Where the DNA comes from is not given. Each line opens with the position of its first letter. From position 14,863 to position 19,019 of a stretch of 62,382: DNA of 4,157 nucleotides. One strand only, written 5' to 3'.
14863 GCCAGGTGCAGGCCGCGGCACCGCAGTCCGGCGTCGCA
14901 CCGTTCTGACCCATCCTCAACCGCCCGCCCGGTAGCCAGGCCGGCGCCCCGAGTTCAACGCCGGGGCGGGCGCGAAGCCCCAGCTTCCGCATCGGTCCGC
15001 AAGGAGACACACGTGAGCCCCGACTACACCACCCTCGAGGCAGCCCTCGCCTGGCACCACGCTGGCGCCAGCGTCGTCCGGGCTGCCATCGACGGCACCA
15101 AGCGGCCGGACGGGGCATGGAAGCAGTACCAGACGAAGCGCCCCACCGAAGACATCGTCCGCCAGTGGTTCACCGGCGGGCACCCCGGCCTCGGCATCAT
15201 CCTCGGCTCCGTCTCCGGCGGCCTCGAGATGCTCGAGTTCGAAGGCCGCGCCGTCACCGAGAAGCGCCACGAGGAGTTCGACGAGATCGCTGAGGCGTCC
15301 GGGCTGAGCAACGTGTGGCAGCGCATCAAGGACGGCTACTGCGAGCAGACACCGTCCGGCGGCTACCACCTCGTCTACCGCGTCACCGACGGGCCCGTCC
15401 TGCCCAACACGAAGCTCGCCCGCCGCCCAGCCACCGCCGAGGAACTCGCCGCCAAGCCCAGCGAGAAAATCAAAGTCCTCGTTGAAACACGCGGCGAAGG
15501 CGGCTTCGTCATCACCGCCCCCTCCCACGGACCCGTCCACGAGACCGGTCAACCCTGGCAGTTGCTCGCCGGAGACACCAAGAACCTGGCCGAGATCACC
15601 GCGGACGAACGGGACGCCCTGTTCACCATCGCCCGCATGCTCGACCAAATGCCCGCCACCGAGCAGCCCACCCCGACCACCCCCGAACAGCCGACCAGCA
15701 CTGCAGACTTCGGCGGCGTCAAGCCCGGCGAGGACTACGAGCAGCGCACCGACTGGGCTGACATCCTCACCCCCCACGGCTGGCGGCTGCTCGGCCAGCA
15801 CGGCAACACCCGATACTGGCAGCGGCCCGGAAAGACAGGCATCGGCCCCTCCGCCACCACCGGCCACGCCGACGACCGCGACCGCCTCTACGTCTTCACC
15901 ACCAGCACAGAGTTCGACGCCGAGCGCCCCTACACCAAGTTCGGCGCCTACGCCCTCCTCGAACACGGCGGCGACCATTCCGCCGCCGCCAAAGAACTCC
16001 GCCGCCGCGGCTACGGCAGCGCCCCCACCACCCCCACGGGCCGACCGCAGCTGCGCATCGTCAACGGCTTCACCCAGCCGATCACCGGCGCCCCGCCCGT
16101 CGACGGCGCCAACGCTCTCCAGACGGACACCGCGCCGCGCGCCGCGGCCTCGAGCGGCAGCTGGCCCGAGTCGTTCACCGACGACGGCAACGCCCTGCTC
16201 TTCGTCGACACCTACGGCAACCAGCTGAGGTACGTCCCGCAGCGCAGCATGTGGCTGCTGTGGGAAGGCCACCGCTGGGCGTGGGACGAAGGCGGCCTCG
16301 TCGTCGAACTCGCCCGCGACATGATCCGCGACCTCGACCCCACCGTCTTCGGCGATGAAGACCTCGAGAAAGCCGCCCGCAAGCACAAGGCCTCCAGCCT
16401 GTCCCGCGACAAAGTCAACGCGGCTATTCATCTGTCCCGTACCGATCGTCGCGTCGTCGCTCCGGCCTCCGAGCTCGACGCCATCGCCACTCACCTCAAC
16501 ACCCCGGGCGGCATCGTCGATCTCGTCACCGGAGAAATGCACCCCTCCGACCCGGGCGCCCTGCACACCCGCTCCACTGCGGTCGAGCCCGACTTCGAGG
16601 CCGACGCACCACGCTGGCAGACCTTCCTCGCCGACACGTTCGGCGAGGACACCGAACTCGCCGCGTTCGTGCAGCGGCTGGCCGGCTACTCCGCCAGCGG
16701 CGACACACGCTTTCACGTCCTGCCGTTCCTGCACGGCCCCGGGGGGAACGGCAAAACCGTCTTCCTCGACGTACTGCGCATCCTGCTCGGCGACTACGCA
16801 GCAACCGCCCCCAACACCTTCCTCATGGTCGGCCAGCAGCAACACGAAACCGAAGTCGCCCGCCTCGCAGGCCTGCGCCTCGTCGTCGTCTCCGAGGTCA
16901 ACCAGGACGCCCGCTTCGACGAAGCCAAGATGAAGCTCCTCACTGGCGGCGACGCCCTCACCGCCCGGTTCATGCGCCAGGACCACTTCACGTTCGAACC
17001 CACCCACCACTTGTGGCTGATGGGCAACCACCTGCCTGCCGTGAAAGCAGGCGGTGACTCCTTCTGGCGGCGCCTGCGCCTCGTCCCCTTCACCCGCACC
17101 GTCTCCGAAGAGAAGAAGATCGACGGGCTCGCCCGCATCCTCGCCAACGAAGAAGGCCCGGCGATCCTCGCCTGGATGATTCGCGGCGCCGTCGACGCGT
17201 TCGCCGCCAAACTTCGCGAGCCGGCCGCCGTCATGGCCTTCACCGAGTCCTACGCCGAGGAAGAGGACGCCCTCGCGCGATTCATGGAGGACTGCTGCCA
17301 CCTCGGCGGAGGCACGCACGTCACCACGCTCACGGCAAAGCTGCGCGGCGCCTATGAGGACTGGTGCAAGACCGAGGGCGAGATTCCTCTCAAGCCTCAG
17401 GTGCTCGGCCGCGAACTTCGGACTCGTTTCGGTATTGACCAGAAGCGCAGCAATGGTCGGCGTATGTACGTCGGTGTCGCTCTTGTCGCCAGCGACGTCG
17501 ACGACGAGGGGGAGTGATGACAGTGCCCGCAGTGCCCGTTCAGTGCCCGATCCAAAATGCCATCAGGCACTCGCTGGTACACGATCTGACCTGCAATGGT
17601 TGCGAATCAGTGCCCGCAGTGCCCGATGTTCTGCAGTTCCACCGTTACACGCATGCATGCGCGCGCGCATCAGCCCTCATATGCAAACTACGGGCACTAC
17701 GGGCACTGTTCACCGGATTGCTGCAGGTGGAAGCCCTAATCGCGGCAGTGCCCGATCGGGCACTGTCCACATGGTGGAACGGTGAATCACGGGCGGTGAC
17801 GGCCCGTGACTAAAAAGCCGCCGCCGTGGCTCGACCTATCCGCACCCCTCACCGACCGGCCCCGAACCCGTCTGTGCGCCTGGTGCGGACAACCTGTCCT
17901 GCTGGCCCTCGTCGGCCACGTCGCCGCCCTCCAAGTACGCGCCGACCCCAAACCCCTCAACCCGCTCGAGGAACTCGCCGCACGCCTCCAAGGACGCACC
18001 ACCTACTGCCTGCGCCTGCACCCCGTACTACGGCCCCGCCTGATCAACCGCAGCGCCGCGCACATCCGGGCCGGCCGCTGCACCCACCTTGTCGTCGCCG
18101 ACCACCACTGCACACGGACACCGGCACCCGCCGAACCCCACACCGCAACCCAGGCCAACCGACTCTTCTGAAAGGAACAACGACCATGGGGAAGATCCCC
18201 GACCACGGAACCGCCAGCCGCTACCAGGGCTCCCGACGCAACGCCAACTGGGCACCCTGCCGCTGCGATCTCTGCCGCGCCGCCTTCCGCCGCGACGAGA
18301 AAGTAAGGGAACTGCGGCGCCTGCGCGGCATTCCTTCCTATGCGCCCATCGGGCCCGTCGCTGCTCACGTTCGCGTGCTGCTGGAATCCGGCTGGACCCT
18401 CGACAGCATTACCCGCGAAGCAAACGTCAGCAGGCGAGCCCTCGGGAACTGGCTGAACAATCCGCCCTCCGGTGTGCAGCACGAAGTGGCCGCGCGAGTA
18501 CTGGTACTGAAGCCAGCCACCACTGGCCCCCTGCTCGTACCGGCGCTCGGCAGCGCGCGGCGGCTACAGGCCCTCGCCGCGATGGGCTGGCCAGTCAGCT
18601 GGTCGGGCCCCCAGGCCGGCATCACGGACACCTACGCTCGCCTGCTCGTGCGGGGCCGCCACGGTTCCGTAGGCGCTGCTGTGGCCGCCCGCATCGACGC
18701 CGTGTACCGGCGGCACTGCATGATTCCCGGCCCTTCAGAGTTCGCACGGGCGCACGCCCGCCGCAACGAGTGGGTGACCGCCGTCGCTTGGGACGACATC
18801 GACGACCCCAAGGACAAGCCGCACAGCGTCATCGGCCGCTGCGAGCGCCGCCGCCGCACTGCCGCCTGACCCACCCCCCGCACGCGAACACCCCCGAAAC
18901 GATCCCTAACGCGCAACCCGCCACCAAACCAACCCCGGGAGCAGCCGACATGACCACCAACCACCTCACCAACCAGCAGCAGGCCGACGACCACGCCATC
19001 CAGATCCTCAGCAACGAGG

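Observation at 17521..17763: Iteron-like array of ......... immediately downstream of the prim-pol/helicase gene: candidate replication origin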

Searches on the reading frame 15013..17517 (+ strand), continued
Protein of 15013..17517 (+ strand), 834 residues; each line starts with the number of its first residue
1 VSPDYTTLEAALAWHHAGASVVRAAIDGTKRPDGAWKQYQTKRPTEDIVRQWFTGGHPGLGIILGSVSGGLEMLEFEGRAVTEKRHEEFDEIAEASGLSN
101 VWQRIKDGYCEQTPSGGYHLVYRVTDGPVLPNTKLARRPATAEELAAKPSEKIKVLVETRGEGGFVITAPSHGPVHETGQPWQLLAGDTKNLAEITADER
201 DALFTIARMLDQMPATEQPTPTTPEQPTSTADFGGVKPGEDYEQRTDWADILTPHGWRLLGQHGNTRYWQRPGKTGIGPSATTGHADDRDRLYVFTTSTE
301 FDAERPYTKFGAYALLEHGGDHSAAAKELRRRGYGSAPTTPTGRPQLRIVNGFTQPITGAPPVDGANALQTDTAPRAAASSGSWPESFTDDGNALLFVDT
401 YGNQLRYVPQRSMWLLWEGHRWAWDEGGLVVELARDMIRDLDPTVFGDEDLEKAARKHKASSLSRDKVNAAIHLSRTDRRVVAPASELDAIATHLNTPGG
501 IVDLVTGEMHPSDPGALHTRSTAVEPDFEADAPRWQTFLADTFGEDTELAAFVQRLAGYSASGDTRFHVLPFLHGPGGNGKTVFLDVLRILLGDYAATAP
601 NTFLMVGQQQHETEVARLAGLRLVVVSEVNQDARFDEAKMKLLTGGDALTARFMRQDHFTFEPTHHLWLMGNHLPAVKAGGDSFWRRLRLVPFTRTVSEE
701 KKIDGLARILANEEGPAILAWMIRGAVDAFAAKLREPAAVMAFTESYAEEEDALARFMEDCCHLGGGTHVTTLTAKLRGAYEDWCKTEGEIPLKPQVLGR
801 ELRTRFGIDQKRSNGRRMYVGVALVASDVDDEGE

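Call 69: fold_search(model_id=the predicted structure, library=pdb)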
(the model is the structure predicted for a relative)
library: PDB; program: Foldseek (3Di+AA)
matches with E <= 10: 423; with E <= 0.001: 137
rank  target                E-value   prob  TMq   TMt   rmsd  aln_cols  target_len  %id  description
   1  8iqi_C                4.1e-14  1.00  0.36  0.33   8.8       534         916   15  Structure of Full-Length AsfvPrimPol in Complex-Form (released 2023-07-26)
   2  9ivf_F                6.6e-14  1.00  0.36  0.46   8.1       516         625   14  Structure of Full-Length AsfvPrimPol with polyT DNA (released 2025-12-24)
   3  8iqi_B                8.1e-14  1.00  0.36  0.33   8.7       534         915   14  Structure of Full-Length AsfvPrimPol in Complex-Form (released 2023-07-26)
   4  9ivf_A                1.6e-13  1.00  0.36  0.46   8.0       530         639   14  Structure of Full-Length AsfvPrimPol with polyT DNA (released 2025-12-24)
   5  9ivf_C                2.5e-13  1.00  0.36  0.46   8.4       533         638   13  Structure of Full-Length AsfvPrimPol with polyT DNA (released 2025-12-24)
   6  9ivf_B                3.3e-13  1.00  0.36  0.46   8.7       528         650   14  Structure of Full-Length AsfvPrimPol with polyT DNA (released 2025-12-24)
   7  8iqh_C                4.0e-13  1.00  0.35  0.33   8.4       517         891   13  Structure of Full-Length AsfvPrimPol in Apo-Form (released 2023-07-26)
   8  8iqh_I                6.9e-13  1.00  0.34  0.33   9.0       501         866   14  Structure of Full-Length AsfvPrimPol in Apo-Form (released 2023-07-26)
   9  8iqi_A                7.7e-13  1.00  0.35  0.32   8.9       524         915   14  Structure of Full-Length AsfvPrimPol in Complex-Form (released 2023-07-26)
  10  9ilz_A                9.5e-13  1.00  0.32  0.34  28.3       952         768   11  The Cryo-EM structure of MPXV E5 in complex with ssDNA (released 2025-06-18)
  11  8iqi_F                1.1e-12  1.00  0.32  0.30   9.6       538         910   13  Structure of Full-Length AsfvPrimPol in Complex-Form (released 2023-07-26)
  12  8iqh_E                1.9e-12  1.00  0.33  0.32   8.7       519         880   13  Structure of Full-Length AsfvPrimPol in Apo-Form (released 2023-07-26)
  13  8iqh_B                2.9e-12  1.00  0.35  0.33   8.7       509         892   14  Structure of Full-Length AsfvPrimPol in Apo-Form (released 2023-07-26)
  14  8iqh_G                2.9e-12  1.00  0.33  0.32   8.8       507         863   14  Structure of Full-Length AsfvPrimPol in Apo-Form (released 2023-07-26)
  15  8iqh_D                3.4e-12  1.00  0.33  0.31   8.8       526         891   14  Structure of Full-Length AsfvPrimPol in Apo-Form (released 2023-07-26)
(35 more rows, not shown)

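Call 73: search_protein_families(library=ncbifam, proteins=[window:15013-17514:+], max_evalue=0.001)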
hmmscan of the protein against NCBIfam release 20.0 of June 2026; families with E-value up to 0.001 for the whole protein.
window:15013-17514:+ (834 aa): 3 families
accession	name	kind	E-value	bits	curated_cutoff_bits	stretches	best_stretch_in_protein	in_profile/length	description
NF011296.0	PRK14709.1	subfamily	2.6e-111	372.6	613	1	382-827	28-462/469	hypothetical protein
NF005477.0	PRK07078.1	subfamily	1.3e-105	354.2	1014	1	386-826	319-747/759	hypothetical protein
TIGR01613.1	primase_Cterm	subfamily_domain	5.4e-90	301.3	108.7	1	494-792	2-298/304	phage/plasmid primase, P4 family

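Call 77: get_annotated_region(hit=H6, flank=1500)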
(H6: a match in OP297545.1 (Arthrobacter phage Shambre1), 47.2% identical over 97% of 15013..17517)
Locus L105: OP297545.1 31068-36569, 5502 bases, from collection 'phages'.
description: Arthrobacter phage Shambre1, complete genome.
organism: Arthrobacter phage Shambre1 (NCBI taxid 2927284)
taxonomy: Viruses; Duplodnaviria; Heunggongvirae; Uroviricota; Caudoviricetes
host: Arthrobacter globiformis B-2979; source: soil; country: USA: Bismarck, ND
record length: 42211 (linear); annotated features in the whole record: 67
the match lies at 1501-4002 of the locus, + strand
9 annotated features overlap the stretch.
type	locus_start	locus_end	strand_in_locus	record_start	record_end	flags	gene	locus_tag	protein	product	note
CDS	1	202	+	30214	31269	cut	49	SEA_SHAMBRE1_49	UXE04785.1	minor tail protein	-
CDS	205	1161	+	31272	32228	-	50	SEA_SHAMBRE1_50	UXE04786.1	minor tail protein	-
CDS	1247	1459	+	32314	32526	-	51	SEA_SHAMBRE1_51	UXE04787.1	MerR-like helix-turn-helix DNA binding domain protein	-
CDS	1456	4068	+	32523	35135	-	52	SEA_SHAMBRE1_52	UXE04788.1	DNA primase/polymerase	-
CDS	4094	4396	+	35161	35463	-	53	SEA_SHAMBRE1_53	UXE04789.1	hypothetical protein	-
CDS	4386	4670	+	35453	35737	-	54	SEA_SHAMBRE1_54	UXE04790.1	hypothetical protein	-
CDS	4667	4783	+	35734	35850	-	55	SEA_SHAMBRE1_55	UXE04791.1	hypothetical protein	-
CDS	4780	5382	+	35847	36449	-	56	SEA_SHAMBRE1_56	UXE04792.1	hypothetical protein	-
CDS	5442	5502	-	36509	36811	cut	57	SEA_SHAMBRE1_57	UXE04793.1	hypothetical protein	-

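Call 78: get_annotated_region(hit=H8, flank=1500)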
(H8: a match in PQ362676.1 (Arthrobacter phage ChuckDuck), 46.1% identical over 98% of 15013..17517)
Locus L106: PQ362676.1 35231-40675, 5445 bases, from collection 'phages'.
description: Arthrobacter phage ChuckDuck, complete genome.
organism: Arthrobacter phage ChuckDuck (NCBI taxid 3229443)
taxonomy: Viruses
host: Arthrobacter globiformis B-2979; source: soil; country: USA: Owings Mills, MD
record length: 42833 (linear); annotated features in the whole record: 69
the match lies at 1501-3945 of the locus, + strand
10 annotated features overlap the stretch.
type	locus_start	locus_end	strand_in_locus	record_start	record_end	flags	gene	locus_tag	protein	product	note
CDS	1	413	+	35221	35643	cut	54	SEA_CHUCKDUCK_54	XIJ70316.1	hypothetical protein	-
CDS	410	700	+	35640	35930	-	55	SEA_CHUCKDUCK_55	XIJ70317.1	hypothetical protein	-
CDS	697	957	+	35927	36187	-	56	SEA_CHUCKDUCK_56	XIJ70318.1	hypothetical protein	-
CDS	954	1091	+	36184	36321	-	57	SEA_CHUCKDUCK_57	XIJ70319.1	hypothetical protein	-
CDS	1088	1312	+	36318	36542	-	58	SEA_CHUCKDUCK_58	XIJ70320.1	hypothetical protein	-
CDS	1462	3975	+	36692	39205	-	59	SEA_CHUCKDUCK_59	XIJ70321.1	DNA primase/helicase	-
CDS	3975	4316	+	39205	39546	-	60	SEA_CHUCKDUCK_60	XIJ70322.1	hypothetical protein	-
CDS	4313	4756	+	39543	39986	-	61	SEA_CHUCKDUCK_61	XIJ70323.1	hypothetical protein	-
CDS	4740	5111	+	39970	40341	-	62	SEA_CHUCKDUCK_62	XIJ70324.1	hypothetical protein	-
CDS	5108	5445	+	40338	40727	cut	63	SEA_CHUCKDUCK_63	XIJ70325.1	Holliday junction resolvase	-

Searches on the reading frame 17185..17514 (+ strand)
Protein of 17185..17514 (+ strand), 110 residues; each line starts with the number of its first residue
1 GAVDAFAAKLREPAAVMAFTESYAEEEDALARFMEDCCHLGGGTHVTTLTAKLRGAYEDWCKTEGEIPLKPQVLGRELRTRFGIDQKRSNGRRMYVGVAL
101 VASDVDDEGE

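Call 31: search_solved_structures(query=A2, max_evalue=10, show_alignments=2)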
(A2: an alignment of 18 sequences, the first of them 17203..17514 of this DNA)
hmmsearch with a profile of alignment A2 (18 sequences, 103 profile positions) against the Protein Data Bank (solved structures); distinct sequences matched with E-value up to 10: 11.
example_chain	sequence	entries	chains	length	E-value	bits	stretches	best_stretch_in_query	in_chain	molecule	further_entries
9ivf_A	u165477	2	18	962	4.1e-05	26.5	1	7-55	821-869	Putative primase C962R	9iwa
8wvz_A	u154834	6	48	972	4.1e-05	26.5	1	7-55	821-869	Putative primase C962R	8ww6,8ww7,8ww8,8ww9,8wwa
8iqh_A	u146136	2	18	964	5.6e-05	26.1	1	7-55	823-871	Putative primase C962R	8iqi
7ola_A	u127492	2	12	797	0.0029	20.6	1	3-71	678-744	DNA primase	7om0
1dp7_P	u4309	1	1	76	0.15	15.1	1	33-91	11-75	MHC CLASS II TRANSCRIPTION FACTOR HRFX1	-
8zjr_M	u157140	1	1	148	0.35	13.9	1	30-88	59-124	DNA-binding protein RFX5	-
9ir8_A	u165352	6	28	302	0.45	13.6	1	17-72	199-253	3C-like protease | 3C-like proteinase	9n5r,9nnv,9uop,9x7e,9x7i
1lvo_A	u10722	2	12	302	0.46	13.5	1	17-72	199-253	Replicase, hydrolase domain | putative coronavirus nsp2 (3CL-PRO)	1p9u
2amp_A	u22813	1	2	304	0.46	13.5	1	17-72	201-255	3C-like proteinase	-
4f49_A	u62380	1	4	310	0.47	13.5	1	17-72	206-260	3C-like proteinase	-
2yv5_A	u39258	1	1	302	0.89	12.6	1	59-91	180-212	YjeQ protein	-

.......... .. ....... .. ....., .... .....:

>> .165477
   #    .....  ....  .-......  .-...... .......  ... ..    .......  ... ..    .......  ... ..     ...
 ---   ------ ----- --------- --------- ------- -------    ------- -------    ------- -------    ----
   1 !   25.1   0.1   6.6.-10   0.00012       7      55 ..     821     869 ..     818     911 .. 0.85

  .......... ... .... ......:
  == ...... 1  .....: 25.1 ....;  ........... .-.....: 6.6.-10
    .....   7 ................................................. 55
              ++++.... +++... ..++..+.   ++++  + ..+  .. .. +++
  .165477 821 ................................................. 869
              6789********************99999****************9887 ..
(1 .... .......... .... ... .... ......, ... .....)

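Call 39: predict_structure(protein=window:17185-17514:+)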
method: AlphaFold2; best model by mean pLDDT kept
length: 110 residues; sequences in the alignment: 1
mean_pLDDT: 57.8   pTM: 0.51
mean pLDDT of the five models: 57.8, 41.3, 38.7, 38.4, 36.8
residues with pLDDT >= 90: 0; 70-90: 21; 50-70: 61; < 50: 28
segments of 3 or more residues with pLDDT < 50: 40-42, 88-94, 96-110
pLDDT, mean of each block of 10 residues (from residue 1): 66 53 54 55 54 73 80 67 54 44 34
secondary structure, 60 per line:
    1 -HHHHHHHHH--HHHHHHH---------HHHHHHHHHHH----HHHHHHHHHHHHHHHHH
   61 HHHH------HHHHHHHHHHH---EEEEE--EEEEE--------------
elements in order: H2-10 H13-19 H29-39 H44-64 H71-81 E85-89 E92-96

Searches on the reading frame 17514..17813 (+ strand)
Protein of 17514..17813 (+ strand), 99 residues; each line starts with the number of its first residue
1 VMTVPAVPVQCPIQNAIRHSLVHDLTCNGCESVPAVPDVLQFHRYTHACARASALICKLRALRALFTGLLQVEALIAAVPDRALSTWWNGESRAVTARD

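Call 13: search_protein_families(library=pfam, proteins=[window:17514-17813:+], max_evalue=0.01)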
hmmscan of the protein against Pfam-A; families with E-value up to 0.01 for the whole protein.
window:17514-17813:+ (99 aa): 0 families

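Call 14: search_protein_families(library=phrogs, proteins=[window:17514-17813:+], max_evalue=0.01)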
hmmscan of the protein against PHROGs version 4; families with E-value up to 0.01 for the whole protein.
window:17514-17813:+ (99 aa): 0 families

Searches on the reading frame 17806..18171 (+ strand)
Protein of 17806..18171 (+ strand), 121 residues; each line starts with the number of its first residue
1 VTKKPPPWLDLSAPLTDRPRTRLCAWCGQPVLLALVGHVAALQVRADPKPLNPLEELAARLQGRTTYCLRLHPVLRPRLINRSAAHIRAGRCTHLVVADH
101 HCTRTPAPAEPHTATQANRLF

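Call 13: search_protein_families(library=pfam, proteins=[window:17806-18171:+], max_evalue=0.01)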
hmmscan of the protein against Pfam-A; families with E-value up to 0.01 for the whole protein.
window:17806-18171:+ (121 aa): 0 families

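Call 14: search_protein_families(library=phrogs, proteins=[window:17806-18171:+], max_evalue=0.01)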
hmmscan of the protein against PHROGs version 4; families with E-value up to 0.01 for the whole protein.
window:17806-18171:+ (121 aa): 2 families
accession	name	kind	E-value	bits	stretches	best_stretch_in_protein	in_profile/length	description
phrog_16156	-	unknown function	9.4e-18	65.2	1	20-116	10-104/114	-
phrog_10480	-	unknown function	4.7e-08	34.2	1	16-110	20-113/134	-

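Call 73: search_protein_families(library=ncbifam, proteins=[window:17806-18171:+], max_evalue=0.001)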
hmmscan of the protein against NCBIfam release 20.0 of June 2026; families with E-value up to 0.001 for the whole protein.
window:17806-18171:+ (121 aa): 0 families

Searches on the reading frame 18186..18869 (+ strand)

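Call 13: search_protein_families(library=pfam, proteins=[window:18186-18869:+], max_evalue=0.01)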
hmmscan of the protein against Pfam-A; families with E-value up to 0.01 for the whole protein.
window:18186-18869:+ (227 aa): 1 family
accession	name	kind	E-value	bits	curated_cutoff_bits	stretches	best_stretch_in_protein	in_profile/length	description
PF00751.23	DM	-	0.008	16.5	27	0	7-38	11-42/47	DM DNA binding domain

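Call 14: search_protein_families(library=phrogs, proteins=[window:18186-18869:+], max_evalue=0.01)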
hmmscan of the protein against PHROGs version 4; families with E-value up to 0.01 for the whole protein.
window:18186-18869:+ (227 aa): 1 family
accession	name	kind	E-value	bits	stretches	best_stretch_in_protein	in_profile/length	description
phrog_1590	-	unknown function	6.9e-38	131.6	1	17-223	16-228/281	-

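Call 73: search_protein_families(library=ncbifam, proteins=[window:18186-18869:+], max_evalue=0.001)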
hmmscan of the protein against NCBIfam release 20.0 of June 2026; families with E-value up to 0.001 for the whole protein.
window:18186-18869:+ (227 aa): 0 families
